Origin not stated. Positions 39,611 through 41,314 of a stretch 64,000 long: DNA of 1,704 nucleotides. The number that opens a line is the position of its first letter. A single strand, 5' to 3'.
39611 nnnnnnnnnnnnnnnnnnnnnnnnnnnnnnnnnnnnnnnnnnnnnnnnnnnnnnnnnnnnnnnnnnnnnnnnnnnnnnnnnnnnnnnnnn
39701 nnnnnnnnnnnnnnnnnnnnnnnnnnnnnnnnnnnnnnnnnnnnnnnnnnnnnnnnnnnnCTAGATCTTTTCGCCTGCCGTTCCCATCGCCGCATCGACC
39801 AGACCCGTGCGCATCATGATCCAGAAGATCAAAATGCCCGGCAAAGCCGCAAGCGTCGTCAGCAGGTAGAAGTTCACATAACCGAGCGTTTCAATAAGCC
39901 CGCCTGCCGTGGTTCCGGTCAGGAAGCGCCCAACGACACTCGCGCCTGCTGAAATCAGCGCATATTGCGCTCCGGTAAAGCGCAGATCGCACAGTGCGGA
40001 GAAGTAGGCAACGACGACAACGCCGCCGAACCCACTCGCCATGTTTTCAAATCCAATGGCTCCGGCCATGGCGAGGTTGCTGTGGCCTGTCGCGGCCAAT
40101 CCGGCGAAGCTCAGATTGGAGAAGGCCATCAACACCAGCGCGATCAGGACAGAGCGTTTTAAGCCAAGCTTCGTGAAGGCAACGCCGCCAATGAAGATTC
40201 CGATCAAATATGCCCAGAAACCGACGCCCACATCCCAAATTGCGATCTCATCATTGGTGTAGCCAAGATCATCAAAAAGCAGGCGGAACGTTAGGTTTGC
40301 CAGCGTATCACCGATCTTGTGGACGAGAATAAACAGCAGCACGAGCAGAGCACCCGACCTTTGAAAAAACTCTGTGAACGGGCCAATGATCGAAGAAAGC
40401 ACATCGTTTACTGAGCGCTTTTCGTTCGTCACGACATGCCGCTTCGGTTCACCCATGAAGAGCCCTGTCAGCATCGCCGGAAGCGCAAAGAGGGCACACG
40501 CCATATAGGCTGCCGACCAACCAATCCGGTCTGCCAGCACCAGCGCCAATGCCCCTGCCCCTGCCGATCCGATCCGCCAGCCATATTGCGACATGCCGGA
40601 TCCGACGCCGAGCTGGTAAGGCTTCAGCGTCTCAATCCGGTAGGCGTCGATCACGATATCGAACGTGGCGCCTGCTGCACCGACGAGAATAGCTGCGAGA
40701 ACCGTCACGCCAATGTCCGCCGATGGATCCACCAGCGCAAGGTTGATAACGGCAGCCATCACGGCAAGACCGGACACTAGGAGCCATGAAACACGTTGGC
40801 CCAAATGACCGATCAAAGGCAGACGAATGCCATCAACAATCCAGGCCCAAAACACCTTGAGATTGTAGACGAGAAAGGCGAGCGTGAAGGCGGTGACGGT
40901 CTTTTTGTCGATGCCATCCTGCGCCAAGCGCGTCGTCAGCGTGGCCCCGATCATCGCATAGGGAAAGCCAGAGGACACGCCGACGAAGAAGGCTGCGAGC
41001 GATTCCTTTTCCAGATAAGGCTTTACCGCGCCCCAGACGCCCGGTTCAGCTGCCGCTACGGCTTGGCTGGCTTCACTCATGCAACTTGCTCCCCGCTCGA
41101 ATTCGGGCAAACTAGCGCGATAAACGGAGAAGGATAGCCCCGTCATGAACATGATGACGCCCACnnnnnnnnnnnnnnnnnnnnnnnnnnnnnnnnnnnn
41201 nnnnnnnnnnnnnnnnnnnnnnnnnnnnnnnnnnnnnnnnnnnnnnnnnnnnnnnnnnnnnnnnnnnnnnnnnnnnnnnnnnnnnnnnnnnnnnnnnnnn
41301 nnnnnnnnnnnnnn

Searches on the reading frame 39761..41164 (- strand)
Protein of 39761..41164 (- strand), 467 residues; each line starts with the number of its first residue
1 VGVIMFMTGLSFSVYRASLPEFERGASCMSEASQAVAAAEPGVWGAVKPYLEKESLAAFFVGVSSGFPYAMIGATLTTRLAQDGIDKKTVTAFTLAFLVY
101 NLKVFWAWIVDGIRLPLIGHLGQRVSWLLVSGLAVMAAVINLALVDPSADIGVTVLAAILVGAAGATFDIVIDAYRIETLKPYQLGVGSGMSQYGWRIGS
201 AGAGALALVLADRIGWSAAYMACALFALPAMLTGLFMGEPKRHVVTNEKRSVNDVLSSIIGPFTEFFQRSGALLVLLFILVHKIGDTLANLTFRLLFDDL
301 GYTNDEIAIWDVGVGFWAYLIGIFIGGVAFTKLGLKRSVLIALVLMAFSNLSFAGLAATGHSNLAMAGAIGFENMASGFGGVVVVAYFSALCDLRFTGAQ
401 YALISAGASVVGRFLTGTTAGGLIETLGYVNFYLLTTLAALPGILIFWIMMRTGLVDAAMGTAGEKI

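Call 88: search_protein_families(library=pfam, proteins=[window:39761-41164:-])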
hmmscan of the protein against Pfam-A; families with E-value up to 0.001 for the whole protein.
window:39761-41164:- (467 aa): 1 family
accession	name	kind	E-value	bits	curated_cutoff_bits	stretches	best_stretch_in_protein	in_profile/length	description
PF07690.21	MFS_1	-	1.9e-18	67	33.4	2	59-279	2-215/347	Major Facilitator Superfamily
